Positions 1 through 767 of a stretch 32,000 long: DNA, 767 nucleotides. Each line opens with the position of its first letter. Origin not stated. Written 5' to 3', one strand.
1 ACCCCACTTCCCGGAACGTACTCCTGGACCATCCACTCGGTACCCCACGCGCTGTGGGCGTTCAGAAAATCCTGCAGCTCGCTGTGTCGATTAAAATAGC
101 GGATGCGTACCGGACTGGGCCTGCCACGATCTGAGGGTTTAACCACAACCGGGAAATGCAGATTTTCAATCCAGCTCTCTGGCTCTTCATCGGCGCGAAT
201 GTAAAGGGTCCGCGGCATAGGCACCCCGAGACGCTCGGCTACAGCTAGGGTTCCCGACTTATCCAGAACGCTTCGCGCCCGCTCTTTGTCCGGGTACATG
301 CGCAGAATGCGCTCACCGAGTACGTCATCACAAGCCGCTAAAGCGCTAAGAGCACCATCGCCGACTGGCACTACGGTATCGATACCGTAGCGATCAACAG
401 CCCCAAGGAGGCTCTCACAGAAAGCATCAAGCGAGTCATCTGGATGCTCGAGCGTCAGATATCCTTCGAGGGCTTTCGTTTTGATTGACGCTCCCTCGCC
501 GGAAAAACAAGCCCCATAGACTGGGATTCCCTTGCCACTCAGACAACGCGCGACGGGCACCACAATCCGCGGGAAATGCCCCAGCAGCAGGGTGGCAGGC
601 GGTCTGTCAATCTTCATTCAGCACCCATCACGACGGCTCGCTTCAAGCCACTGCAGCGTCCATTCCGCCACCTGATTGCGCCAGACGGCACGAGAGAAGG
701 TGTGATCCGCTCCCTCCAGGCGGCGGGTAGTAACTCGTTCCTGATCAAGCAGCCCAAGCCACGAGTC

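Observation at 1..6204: Uncharacterised EPS-type cassette: exosortase-A-associated hydrolase1/hydrolase2/ACP trio wired to two paralogous ATP-grasp ligases, a GT4 and a phosphatase domain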

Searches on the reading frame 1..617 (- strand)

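Call 6: search_protein_families(library=ncbifam, proteins=[window:1-617:-], max_evalue=0.01)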
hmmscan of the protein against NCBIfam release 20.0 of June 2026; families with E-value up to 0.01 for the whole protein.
window:1-617:- (205 aa): 19 families
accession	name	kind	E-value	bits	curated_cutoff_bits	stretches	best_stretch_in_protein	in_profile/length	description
NF005315.0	PRK06849.1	equivalog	7.9e-11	41.6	406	1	47-204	45-197/389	hypothetical protein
NF002378.0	PRK01372.1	subfamily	7.3e-08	31.5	243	1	118-204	99-182/305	D-alanine--D-alanine ligase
NF009402.0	PRK12767.1-1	equivalog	3.8e-07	29.2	218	1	64-202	59-194/329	carbamoyl phosphate synthase-like protein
NF009406.0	PRK12767.1-5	equivalog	4.2e-06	26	271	1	65-203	58-191/327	carbamoyl phosphate synthase-like protein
NF009405.0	PRK12767.1-4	equivalog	1.1e-05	24.6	390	1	59-203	51-187/320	carbamoyl phosphate synthase-like protein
NF010623.0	PRK14016.1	subfamily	1.3e-05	23.6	877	1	119-204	214-298/871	cyanophycin synthetase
NF002563.0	PRK02186.1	subfamily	2e-05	23.1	625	1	123-204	111-191/890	argininosuccinate lyase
TIGR02068.2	cya_phycin_syn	equivalog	5.5e-05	21.3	850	1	118-204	212-297/862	cyanophycin synthetase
TIGR00768.1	rimK_fam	subfamily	6.1e-05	22.5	143.4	1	119-201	87-170/276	RimK family alpha-L-glutamate ligase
TIGR01205.1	D_ala_D_alaTIGR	subfamily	9.7e-05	21.5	245.65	1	118-203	105-193/318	D-alanine--D-alanine ligase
NF000206.1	D_ala_D_lac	equivalog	0.00028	20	550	1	114-204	127-213/342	D-alanine--(R)-lactate ligase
TIGR02144.1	LysX_arch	equivalog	0.0005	19.2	275.6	1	119-163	87-131/281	lysine biosynthesis protein LysX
NF000374.1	D_ala_D_lac_VanO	exception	0.00067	18.8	750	1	59-204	71-213/346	D-alanine--(R)-lactate ligase VanO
NF009404.0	PRK12767.1-3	equivalog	0.00093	18.2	316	1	57-162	48-154/344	carbamoyl phosphate synthase-like protein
NF004679.0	PRK06019.1-5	equivalog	0.0011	17.9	326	1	106-202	86-181/376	5-(carboxyamino)imidazole ribonucleotide synthase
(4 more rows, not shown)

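Call 7: search_protein_families(library=pfam, proteins=[window:1-617:-], max_evalue=0.01)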
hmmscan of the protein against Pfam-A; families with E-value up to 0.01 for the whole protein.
window:1-617:- (205 aa): 2 families
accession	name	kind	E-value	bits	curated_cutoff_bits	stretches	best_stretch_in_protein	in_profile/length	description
PF13549.11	ATP-grasp_5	-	0.00084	19.2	27.6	1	112-160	4-52/221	ATP-grasp domain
PF07478.18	Dala_Dala_lig_C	-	0.00098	19.1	24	1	144-203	26-83/204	D-ala D-ala ligase C-terminus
